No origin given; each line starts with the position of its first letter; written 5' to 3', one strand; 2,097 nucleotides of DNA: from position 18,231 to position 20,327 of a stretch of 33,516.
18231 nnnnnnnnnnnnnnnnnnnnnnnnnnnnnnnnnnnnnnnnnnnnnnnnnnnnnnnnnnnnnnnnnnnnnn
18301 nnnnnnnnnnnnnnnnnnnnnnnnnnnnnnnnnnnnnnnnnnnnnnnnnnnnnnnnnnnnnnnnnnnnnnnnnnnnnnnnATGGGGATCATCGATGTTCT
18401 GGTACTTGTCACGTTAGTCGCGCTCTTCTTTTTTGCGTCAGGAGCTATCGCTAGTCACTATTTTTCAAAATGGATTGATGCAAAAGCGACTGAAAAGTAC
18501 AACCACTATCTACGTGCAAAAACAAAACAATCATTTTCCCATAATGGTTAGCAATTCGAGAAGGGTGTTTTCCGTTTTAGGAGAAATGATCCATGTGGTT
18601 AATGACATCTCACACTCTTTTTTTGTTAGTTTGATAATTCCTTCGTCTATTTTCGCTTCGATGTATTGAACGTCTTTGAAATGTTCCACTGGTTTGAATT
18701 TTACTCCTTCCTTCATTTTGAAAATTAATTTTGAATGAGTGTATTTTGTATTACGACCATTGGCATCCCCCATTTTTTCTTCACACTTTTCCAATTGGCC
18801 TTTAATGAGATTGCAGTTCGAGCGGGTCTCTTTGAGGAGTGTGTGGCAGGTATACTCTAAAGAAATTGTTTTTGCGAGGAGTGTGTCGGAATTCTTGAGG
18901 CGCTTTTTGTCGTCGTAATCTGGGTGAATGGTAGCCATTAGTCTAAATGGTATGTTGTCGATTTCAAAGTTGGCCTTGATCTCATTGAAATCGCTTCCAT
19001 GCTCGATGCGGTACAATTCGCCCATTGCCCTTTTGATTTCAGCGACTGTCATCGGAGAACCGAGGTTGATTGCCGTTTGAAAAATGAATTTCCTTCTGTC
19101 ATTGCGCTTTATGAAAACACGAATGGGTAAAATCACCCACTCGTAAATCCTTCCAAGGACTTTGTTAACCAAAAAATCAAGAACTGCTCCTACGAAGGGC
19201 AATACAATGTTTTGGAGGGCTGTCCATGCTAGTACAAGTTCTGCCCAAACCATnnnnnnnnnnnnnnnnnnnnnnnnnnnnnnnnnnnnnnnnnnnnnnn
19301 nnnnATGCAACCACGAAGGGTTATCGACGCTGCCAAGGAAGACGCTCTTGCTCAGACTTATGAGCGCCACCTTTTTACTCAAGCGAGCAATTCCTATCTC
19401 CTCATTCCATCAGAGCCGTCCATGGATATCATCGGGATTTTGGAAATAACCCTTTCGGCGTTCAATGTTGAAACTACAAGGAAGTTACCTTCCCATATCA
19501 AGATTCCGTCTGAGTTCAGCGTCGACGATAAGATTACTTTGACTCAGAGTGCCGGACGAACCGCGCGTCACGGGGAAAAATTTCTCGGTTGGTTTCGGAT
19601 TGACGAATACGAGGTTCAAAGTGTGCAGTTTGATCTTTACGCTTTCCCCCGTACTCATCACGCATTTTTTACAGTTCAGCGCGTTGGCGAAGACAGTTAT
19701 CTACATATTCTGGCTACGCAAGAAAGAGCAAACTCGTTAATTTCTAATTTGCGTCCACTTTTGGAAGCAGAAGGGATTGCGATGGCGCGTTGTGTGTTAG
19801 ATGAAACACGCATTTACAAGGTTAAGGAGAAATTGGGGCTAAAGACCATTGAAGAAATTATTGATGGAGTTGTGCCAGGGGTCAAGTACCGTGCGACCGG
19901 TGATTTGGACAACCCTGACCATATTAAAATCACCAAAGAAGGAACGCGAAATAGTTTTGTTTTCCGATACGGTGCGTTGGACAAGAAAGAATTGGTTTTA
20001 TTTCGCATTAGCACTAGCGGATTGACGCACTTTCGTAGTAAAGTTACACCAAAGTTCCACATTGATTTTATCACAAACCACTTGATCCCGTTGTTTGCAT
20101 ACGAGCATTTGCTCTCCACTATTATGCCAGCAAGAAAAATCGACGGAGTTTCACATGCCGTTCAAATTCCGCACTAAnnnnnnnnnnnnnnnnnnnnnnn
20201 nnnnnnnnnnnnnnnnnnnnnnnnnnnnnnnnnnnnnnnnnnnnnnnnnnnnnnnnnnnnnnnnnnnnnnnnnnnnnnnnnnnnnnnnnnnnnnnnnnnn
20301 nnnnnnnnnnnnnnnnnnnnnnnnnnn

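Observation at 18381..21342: Element A cargo block of domain-less proteins under an ArsR-like repressor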

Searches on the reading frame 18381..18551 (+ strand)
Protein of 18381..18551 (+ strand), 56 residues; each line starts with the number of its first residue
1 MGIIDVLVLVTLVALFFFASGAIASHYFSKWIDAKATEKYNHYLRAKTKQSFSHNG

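Call 5: search_protein_families(library=pfam, proteins=[window:18381-18551:+], max_evalue=0.1)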
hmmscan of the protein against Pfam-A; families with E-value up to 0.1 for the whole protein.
window:18381-18551:+ (56 aa): 1 family
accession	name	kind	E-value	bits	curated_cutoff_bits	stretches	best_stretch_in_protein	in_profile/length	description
PF11120.13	CBP_BcsF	-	0.00025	21.4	23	1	1-34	1-34/60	Cellulose biosynthesis protein BcsF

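Call 8: search_protein_families(library=phrogs, proteins=[window:18381-18551:+], max_evalue=0.1)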
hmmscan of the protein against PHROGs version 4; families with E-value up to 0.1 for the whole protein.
window:18381-18551:+ (56 aa): 0 families

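Call 9: search_protein_families(library=padloc, proteins=[window:18381-18551:+], max_evalue=0.1)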
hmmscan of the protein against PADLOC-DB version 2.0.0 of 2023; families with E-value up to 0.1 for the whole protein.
window:18381-18551:+ (56 aa): 0 families

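Call 10: search_protein_families(library=ncbifam, proteins=[window:18381-18551:+], max_evalue=0.1)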
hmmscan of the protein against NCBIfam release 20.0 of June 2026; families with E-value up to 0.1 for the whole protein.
window:18381-18551:+ (56 aa): 1 family
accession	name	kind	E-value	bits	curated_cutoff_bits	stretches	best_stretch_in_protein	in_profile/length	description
TIGR03493.1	cellullose_BcsF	equivalog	1.5e-05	24.9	56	1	1-34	1-34/62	cellulose biosynthesis protein BcsF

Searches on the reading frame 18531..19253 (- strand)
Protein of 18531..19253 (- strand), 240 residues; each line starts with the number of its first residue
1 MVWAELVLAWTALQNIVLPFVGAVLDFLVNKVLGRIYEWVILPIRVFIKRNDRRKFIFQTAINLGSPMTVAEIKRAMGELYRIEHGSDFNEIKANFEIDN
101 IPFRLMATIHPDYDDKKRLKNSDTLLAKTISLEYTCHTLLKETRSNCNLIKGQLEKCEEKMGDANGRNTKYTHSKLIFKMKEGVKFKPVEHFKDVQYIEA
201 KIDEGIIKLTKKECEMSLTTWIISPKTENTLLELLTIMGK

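Call 5: search_protein_families(library=pfam, proteins=[window:18531-19253:-], max_evalue=0.1)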
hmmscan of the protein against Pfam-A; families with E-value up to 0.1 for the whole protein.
window:18531-19253:- (240 aa): 0 families

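Call 8: search_protein_families(library=phrogs, proteins=[window:18531-19253:-], max_evalue=0.1)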
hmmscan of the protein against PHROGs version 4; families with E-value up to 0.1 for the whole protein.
window:18531-19253:- (240 aa): 0 families

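Call 9: search_protein_families(library=padloc, proteins=[window:18531-19253:-], max_evalue=0.1)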
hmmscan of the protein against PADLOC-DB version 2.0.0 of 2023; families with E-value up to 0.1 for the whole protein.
window:18531-19253:- (240 aa): 0 families

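Call 10: search_protein_families(library=ncbifam, proteins=[window:18531-19253:-], max_evalue=0.1)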
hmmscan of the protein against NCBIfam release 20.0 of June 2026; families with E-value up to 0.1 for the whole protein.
window:18531-19253:- (240 aa): 0 families

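Call 30: search_protein_representatives(protein=window:18531-19253:-)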
Query: 240 residues. Proteins with E-value up to 0.001 (for the whole library): 4; up to 1e-10: 3; up to 1e-30: 3. The best 4 are listed.
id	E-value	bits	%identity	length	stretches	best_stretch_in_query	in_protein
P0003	3.0e-157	537.2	100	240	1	1-240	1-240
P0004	5.6e-41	156.8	36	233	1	16-236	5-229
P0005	5.3e-37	143.8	36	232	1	21-237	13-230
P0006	1.2e-07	47.7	35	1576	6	46-90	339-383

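Call 33: find_encoding_contigs(protein=P0004, flank=8000)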
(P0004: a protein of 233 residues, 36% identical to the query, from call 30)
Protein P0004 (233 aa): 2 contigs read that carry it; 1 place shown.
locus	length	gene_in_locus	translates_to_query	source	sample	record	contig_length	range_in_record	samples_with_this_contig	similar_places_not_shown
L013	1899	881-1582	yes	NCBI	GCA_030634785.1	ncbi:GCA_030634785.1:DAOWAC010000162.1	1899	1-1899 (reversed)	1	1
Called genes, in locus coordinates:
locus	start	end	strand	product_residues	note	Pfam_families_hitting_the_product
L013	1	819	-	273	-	?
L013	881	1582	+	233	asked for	-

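Call 34: find_encoding_contigs(protein=P0005, flank=8000)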
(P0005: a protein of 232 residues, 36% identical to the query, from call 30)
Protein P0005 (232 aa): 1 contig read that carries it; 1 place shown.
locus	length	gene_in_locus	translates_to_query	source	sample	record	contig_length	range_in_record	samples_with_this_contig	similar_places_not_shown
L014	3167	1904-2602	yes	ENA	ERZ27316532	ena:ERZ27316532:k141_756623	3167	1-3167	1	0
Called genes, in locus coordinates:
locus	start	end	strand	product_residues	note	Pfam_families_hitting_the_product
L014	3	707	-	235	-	?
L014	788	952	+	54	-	-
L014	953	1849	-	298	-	-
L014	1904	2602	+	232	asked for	-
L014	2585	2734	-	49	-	-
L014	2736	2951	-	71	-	-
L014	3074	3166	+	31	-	?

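Call 47: search_solved_structures(query=A2, max_evalue=10)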
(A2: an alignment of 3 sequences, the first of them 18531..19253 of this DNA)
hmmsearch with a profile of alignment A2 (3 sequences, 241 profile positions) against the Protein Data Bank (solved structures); distinct sequences matched with E-value up to 10: 3.
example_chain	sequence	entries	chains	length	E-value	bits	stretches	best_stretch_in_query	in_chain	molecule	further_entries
6q2d_A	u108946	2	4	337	0.44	13.1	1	131-178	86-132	2-(3-amino-3-carboxypropyl)histidine synthase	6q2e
8iuf_QF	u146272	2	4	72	0.61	12.7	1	124-177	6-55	UQCRH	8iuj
9sra_BU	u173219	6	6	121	1.2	11.7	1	51-83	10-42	Large ribosomal subunit protein uL24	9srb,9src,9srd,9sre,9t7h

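Call 49: search_protein_families(library=pfam, alignment_id=A2, max_evalue=10)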
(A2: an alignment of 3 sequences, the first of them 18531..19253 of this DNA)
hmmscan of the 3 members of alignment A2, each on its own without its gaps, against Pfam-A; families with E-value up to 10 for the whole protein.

A. member 1, window:18531-19253:- (240 aa): 0 families

B. families by the number of members that match (of 3 scanned): 0 families

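Call 57: predict_structure(alignment_id=A2)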
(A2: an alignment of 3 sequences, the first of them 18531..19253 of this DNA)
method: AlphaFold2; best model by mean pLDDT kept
length: 240 residues; sequences in the alignment: 3
mean_pLDDT: 78.2   pTM: 0.72
mean pLDDT of the five models: 78.2, 77.0, 75.7, 75.3, 69.3
residues with pLDDT >= 90: 32; 70-90: 146; 50-70: 53; < 50: 9
segments of 3 or more residues with pLDDT < 50: 186-191
pLDDT, mean of each block of 10 residues (from residue 1): 68 63 59 69 78 90 87 89 76 87 90 61 82 92 88 89 81 83 55 65 85 85 84 72
secondary structure, 60 per line:
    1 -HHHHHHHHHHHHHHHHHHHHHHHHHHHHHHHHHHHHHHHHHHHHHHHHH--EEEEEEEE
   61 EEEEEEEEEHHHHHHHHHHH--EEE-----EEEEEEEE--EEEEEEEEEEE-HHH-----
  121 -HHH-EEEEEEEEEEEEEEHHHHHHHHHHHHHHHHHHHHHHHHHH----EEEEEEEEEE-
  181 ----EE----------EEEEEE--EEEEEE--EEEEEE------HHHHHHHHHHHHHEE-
elements in order: H2-50 E53-69 H70-80 E83-85 E91-98 E101-111 E126-139 H140-165 E170-179 E197-202 E205-210 E213-218 H225-237

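Call 59: fold_search(model_id=the predicted structure, library=pdb)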
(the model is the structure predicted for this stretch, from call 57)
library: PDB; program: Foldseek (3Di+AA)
matches with E <= 10: 1201; with E <= 0.001: 1
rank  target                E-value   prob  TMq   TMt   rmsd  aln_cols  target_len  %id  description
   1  1qne_B                7.0e-04  0.99  0.31  0.36   7.9       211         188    8  Crystal structure of the Adenovirus major late promoter TATA box bound to wild-type TBP (Arabidopsis thaliana TBP isof (released 2000-02-07)
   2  5yei_F                1.0e-03  0.82  0.21  0.28  10.6       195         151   10  Mechanistic insight into the regulation of Pseudomonas aeruginosa aspartate kinase (released 2018-08-29)
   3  4rod_B                1.1e-03  0.97  0.29  0.34   8.0       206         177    7  Human TFIIB-related factor 2 (Brf2) and TBP bound to TRNAU1 promoter (released 2015-12-30)
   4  9k3b_U                1.2e-03  0.97  0.29  0.35   7.9       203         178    8  Human RNA Polymerase III de novo transcribing complex 10 overall (TC10-overall) (released 2025-04-16)
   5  3ab4_A                1.6e-03  0.84  0.22  0.17  10.7       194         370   13  Crystal structure of feedback inhibition resistant mutant of aspartate kinase from Corynebacterium glutamicum in compl (released 2010-06-23)
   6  1qn5_B                2.2e-03  0.98  0.32  0.38   7.6       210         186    7  Crystal structure of the G(-26) Adenovirus major late promoter TATA box variant bound to wild-type TBP (Arabidopsis th (released 2000-02-07)
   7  5yei_A                2.4e-03  0.72  0.20  0.15  10.4       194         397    9  Mechanistic insight into the regulation of Pseudomonas aeruginosa aspartate kinase (released 2018-08-29)
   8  3aaw_C                2.4e-03  0.63  0.20  0.14  11.6       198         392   12  Crystal structure of aspartate kinase from Corynebacterium glutamicum in complex with lysine and threonine (released 2010-06-23)
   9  3ab2_I                2.5e-03  0.72  0.21  0.15  10.3       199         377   10  Crystal structure of aspartate kinase from Corynebacterium glutamicum in complex with threonine (released 2010-06-23)
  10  3ab4_E                3.0e-03  0.85  0.26  0.19   9.2       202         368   12  Crystal structure of feedback inhibition resistant mutant of aspartate kinase from Corynebacterium glutamicum in compl (released 2010-06-23)
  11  1tbp_A                4.1e-03  0.89  0.30  0.35   8.1       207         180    8  CRYSTAL STRUCTURE OF YEAST TATA-BINDING PROTEIN AND MODEL FOR INTERACTION WITH DNA (released 1994-01-31)
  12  3ab4_C                4.3e-03  0.75  0.23  0.17   9.2       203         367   10  Crystal structure of feedback inhibition resistant mutant of aspartate kinase from Corynebacterium glutamicum in compl (released 2010-06-23)
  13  2re1_A                4.6e-03  0.60  0.20  0.25  10.4       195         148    9  Crystal structure of aspartokinase alpha and beta subunits (released 2007-10-09)
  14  2gfg_B                6.2e-03  0.41  0.15  0.18  15.2       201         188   10  Crystal structure of a putative adenylate cyclase (bh2851) from bacillus halodurans at 2.12 A resolution (released 2006-05-02)
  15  1ytb_A                6.6e-03  0.84  0.28  0.33   8.1       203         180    7  CRYSTAL STRUCTURE OF A YEAST TBP/TATA-BOX COMPLEX (released 1995-01-26)
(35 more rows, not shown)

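Call 63: fold_search(model_id=the predicted structure, library=viral)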
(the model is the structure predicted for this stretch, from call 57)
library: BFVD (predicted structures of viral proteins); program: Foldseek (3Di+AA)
matches with E <= 10: 1104; with E <= 0.001: 11
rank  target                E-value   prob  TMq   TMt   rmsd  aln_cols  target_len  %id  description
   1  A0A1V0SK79            4.5e-06  1.00  0.27  0.27   9.3       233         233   11  Uncharacterized protein [Klosneuvirus KNV1]
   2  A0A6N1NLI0            8.3e-06  1.00  0.39  0.34  14.2       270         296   11  Putative orfan [Tupanvirus soda lake]
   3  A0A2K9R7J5            1.0e-05  1.00  0.33  0.29   8.2       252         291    8  (no name in the UniProt tables at hand)
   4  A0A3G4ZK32            2.1e-05  1.00  0.31  0.34   7.9       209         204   11  Uncharacterized protein [Terrestrivirus sp.]
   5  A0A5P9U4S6            2.8e-05  1.00  0.25  0.30   9.0       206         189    8  (no name in the UniProt tables at hand)
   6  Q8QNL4                3.4e-05  1.00  0.36  0.43   6.4       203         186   10  EsV-1-53 [Ectocarpus siliculosus virus 1 (isolate New Zealand/Kaikoura/1988)]
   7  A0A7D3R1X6            5.1e-05  1.00  0.28  0.29   9.2       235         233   11  Uncharacterized protein [Fadolivirus FV1/VV64]
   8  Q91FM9                1.4e-04  0.87  0.22  0.07  16.8       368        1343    8  Uncharacterized protein 295L [Invertebrate iridescent virus 6]
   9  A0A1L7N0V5            4.8e-04  0.93  0.22  0.13  20.4       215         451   12  AAA+ ATPase domain-containing protein [Ralstonia phage RP12]
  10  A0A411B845            6.5e-04  1.00  0.28  0.45   8.8       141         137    8  Uncharacterized protein [Aeromonas phage Asswx_1]
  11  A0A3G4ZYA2            7.4e-04  0.38  0.15  0.15  18.6       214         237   11  CYTH domain-containing protein [Edafosvirus sp.]
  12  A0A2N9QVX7            1.1e-03  0.95  0.31  0.18   9.2       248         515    7  (no name in the UniProt tables at hand)
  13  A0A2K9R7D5            1.2e-03  1.00  0.29  0.48   5.1       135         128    8  (no name in the UniProt tables at hand)
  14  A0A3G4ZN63            1.6e-03  0.90  0.29  0.27  11.8       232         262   10  Uncharacterized protein [Terrestrivirus sp.]
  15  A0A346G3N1            2.3e-03  0.93  0.30  0.26   9.6       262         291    9  (no name in the UniProt tables at hand)
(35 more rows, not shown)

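Call 65: search_protein_families(library=pfam, proteins=[L014:3-707:-, L014:788-952:+, L014:2736-2951:-, L014:2585-2734:-, L013:1550-1726:-], max_evalue=0.05)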
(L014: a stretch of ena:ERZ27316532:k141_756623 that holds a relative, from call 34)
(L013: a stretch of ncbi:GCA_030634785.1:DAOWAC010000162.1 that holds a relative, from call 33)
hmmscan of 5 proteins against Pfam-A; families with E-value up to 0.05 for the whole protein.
L014:3-707:- (235 aa): 3 families
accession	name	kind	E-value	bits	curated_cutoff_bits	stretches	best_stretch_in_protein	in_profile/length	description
PF00641.23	Zn_ribbon_RanBP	-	0.003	17.2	27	0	6-15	19-28/30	Zn-finger in Ran binding protein and others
PF00130.28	C1_1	-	0.0093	16.2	26.5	1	4-45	10-40/53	Phorbol esters/diacylglycerol binding domain (C1 domain)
PF03811.18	Zn_ribbon_InsA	-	0.023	14.9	26.1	0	7-39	7-34/35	InsA N-terminal domain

L014:788-952:+ (54 aa): 1 family
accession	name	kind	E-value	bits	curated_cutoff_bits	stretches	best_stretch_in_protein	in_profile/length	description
PF04014.23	MazE_antitoxin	-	0.00036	20.8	24.7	1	27-54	16-44/48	Antidote-toxin recognition MazE, bacterial antitoxin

L014:2736-2951:- (71 aa): 0 families

L014:2585-2734:- (49 aa): 0 families

L013:1550-1726:- (58 aa): 2 families
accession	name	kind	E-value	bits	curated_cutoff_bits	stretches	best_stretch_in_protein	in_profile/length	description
PF07125.16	DUF1378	-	0.0012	19.4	25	1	9-40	13-44/59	Protein of unknown function (DUF1378)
PF14017.11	DUF4233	-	0.014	16.2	27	1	2-35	73-104/107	Protein of unknown function (DUF4233)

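Call 78: search_protein_families(library=padloc, alignment_id=A2, max_evalue=5)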
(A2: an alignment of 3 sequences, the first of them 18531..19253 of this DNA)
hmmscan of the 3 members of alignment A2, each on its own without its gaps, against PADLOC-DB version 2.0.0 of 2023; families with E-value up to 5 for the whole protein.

A. member 1, window:18531-19253:- (240 aa): 0 families

B. families by the number of members that match (of 3 scanned): 1 family
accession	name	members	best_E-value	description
PDLC02311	AbiEii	1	0.0019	AbiEii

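Call 79: search_protein_families(library=phrogs, proteins=[L014:953-1849:-, L013:1-819:-, P0004, P0005, L013:1550-1726:-, L014:2585-2734:-, L014:2736-2951:-], max_evalue=1)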
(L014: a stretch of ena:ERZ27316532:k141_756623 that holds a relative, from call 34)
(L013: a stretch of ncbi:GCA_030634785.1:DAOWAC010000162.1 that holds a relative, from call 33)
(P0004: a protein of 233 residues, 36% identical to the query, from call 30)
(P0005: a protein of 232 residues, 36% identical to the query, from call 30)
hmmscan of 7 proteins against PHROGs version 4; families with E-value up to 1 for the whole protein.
L014:953-1849:- (298 aa): 0 families

L013:1-819:- (273 aa): 0 families

P0004 (233 aa): 2 families
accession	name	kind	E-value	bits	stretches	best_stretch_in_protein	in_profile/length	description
phrog_1850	-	other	0.12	12.5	1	123-165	169-211/312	exopolyphosphatase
phrog_20948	-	unknown function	0.15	12.5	1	96-153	46-103/307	-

P0005 (232 aa): 1 family
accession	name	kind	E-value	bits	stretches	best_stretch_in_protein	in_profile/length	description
phrog_10754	-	unknown function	0.26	12.5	0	184-206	20-41/78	-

L013:1550-1726:- (58 aa): 6 families
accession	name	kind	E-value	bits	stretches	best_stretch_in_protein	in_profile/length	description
phrog_494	-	unknown function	0.0025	18.9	1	10-41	14-45/59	-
phrog_14818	-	unknown function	0.0057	18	1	5-55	5-54/76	-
phrog_27792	-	unknown function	0.088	13.8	1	9-35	32-57/59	-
phrog_26633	-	unknown function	0.11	13.8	1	11-45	59-94/98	-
phrog_34537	-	unknown function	0.22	12.7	1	4-31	8-36/38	-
phrog_2897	-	unknown function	0.32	11.9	1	31-45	3-17/43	-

L014:2585-2734:- (49 aa): 1 family
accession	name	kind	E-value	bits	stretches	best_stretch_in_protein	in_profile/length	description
phrog_14453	-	lysis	0.49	11.3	0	13-42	32-61/65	holin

L014:2736-2951:- (71 aa): 3 families
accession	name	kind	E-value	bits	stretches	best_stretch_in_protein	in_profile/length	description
phrog_17316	-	unknown function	0.052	14.6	1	30-66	68-104/104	-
phrog_33275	-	unknown function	0.091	14.2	1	7-38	15-46/104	-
phrog_22010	-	unknown function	0.2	11.9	1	5-41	141-177/399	-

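Call 80: search_protein_families(library=padloc, proteins=[P0004, P0005, L013:1550-1726:-, L014:2585-2734:-, L014:788-952:+, L014:2736-2951:-, L014:3-707:-], max_evalue=1)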
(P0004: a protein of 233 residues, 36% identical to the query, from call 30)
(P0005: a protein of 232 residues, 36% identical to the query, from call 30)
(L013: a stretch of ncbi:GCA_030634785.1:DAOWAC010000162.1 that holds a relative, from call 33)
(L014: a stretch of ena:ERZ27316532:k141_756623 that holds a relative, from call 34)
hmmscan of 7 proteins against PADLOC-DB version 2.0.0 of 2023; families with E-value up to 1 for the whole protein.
P0004 (233 aa): 0 families

P0005 (232 aa): 1 family
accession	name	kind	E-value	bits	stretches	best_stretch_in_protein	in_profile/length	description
PDLC02311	AbiEii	-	0.0019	16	1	33-129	61-152/283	AbiEii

L013:1550-1726:- (58 aa): 0 families

L014:2585-2734:- (49 aa): 0 families

L014:788-952:+ (54 aa): 0 families

L014:2736-2951:- (71 aa): 1 family
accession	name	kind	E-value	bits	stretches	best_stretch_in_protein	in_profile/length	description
PDLC04069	PD-T4-9_A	-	0.0092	13.6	1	32-66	61-95/191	-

L014:3-707:- (235 aa): 0 families

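Call 87: find_related_loci(query=A2, collection=viral_contigs, flank=8000)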
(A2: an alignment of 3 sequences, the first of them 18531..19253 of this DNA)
Query A2 (240 aa) in viral_contigs; peptide patterns used: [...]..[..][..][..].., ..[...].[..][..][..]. (x = any residue, [..] = any of these).
210 stretches matched a pattern, but none encodes a relative of the query by tblastn (E <= 1e-3).

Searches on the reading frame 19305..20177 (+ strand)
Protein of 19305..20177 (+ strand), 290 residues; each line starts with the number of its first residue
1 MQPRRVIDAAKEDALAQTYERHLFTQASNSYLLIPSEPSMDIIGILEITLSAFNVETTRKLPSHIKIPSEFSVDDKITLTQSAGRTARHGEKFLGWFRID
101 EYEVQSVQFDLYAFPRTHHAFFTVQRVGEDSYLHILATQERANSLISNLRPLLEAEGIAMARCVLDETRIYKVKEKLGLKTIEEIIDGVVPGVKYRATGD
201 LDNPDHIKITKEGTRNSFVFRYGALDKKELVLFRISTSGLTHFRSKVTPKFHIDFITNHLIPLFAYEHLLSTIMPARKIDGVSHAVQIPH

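Call 5: search_protein_families(library=pfam, proteins=[window:19305-20177:+], max_evalue=0.1)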
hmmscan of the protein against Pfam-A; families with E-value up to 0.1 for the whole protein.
window:19305-20177:+ (290 aa): 0 families

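Call 8: search_protein_families(library=phrogs, proteins=[window:19305-20177:+], max_evalue=0.1)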
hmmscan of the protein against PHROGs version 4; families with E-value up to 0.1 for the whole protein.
window:19305-20177:+ (290 aa): 0 families

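Call 9: search_protein_families(library=padloc, proteins=[window:19305-20177:+], max_evalue=0.1)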
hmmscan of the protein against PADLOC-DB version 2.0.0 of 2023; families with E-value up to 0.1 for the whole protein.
window:19305-20177:+ (290 aa): 0 families

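Call 10: search_protein_families(library=ncbifam, proteins=[window:19305-20177:+], max_evalue=0.1)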
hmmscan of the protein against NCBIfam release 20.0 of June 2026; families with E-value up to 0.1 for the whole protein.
window:19305-20177:+ (290 aa): 0 families

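Call 12: find_homologous_proteins(query=window:19305-20177:+, max_evalue=0.01)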
Query window:19305-20177:+ (290 aa): 1 proteins with E <= 0.01 among 773 candidates.
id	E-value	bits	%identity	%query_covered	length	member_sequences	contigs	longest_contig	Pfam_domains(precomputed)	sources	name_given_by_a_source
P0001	8.6e-134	463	100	71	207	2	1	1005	-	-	-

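Call 32: predict_structure(protein=window:19305-20177:+)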
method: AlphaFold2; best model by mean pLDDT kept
length: 290 residues; sequences in the alignment: 1
mean_pLDDT: 31.9   pTM: 0.28
mean pLDDT of the five models: 31.9, 30.8, 30.1, 28.9, 28.3
residues with pLDDT >= 90: 0; 70-90: 0; 50-70: 8; < 50: 282
segments of 3 or more residues with pLDDT < 50: 1-138, 151-153, 155-290
pLDDT, mean of each block of 10 residues (from residue 1): 27 26 24 30 34 25 28 29 30 35 30 28 36 45 51 47 37 34 39 43 41 39 28 24 20 20 27 25 22
secondary structure, 60 per line:
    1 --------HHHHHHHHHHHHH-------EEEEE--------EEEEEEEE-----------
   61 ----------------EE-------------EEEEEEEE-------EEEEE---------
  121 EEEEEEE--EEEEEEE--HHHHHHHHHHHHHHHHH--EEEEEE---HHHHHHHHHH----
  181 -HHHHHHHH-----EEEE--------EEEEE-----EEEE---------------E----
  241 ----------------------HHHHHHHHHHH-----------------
elements in order: H9-21 E29-33 E42-49 E92-99 E107-111 E121-127 E130-136 H139-155 E158-163 H167-176 H182-189 E195-198 E207-211 E217-220 H263-273

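Call 41: find_homologous_proteins(query=A1, max_evalue=0.01)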
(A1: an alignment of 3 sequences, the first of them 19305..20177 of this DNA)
Query A1 (3 sequences) (290 aa, profile of the alignment): 2 proteins with E <= 0.01 among 7500 candidates.
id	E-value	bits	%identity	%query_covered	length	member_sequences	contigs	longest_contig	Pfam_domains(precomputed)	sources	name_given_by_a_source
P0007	8.0e-151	519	41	93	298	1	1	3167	-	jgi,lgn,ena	-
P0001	6.4e-104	365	100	71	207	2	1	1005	-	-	-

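Call 42: find_related_loci(query=A1, collection=viral_contigs, flank=8000)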
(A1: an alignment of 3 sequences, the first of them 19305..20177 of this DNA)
Query A1 (290 aa) in viral_contigs; peptide patterns used: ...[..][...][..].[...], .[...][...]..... (x = any residue, [..] = any of these).
100 stretches matched a pattern, but none encodes a relative of the query by tblastn (E <= 1e-3).

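Call 43: find_related_loci(query=A1, collection=metagenome_contigs, flank=8000)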
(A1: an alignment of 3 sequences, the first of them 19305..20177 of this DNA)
Query A1 (290 aa) in metagenome_contigs; peptide patterns used: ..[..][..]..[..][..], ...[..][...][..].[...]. (x = any residue, [..] = any of these).
599 stretches matched a pattern (row limit reached: there are more); 1 encode a relative of the query (tblastn E <= 1e-3); 1 distinct loci.
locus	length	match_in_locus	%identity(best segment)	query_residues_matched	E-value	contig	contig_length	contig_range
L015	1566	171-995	41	1-271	1e-61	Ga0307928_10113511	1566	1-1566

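Call 44: find_related_loci(query=A1, collection=genome_contigs, flank=8000)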
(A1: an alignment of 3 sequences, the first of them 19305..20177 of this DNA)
Query A1 (290 aa) in genome_contigs; peptide patterns used: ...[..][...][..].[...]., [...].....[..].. (x = any residue, [..] = any of these).
46 stretches matched a pattern; 1 encode a relative of the query (tblastn E <= 1e-3); 1 distinct loci.
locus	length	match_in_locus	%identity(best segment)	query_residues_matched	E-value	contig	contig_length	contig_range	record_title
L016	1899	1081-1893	39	1-268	8e-66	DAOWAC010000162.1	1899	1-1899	MAG TPA_asm: Chloroflexota bacterium isolate CSMAG_1825 CSMAG_1825_k141_1670736_length_1899_cov_6.0000, whole genome sho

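Call 46: search_solved_structures(query=A1, max_evalue=10)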
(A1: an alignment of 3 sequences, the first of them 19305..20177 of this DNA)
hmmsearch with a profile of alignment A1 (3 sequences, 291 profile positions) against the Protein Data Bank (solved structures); distinct sequences matched with E-value up to 10: 4.
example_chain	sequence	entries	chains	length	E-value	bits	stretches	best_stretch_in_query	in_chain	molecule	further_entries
8be3_AA0A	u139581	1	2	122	1.1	11.6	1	236-257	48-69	Nanobody84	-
9r19_G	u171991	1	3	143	1.9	10.8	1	194-257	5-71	VHH B07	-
9uoi_C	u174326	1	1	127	2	10.7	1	234-257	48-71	nanobody B9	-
8aom_V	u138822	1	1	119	2.6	10.3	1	235-257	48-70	VHH6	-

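Call 48: search_protein_families(library=pfam, alignment_id=A1, max_evalue=10)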
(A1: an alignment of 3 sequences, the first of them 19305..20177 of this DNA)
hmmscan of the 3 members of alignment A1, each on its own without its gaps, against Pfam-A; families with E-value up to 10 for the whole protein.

A. member 1, window:19305-20177:+ (290 aa): 0 families

B. families by the number of members that match (of 3 scanned): 2 families
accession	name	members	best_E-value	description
PF21101.3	YqgU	1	0.027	YqgU-like 6-bladed beta propeller domain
PF22357.2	AF1548-like_C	1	0.73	AF1548-like, C-terminal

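Call 77: search_protein_families(library=padloc, alignment_id=A1, max_evalue=5)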
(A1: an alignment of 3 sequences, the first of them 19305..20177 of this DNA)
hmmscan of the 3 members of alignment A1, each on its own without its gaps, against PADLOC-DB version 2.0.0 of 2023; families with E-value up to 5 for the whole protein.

A. member 1, window:19305-20177:+ (290 aa): 0 families

B. families by the number of members that match (of 3 scanned): 0 families
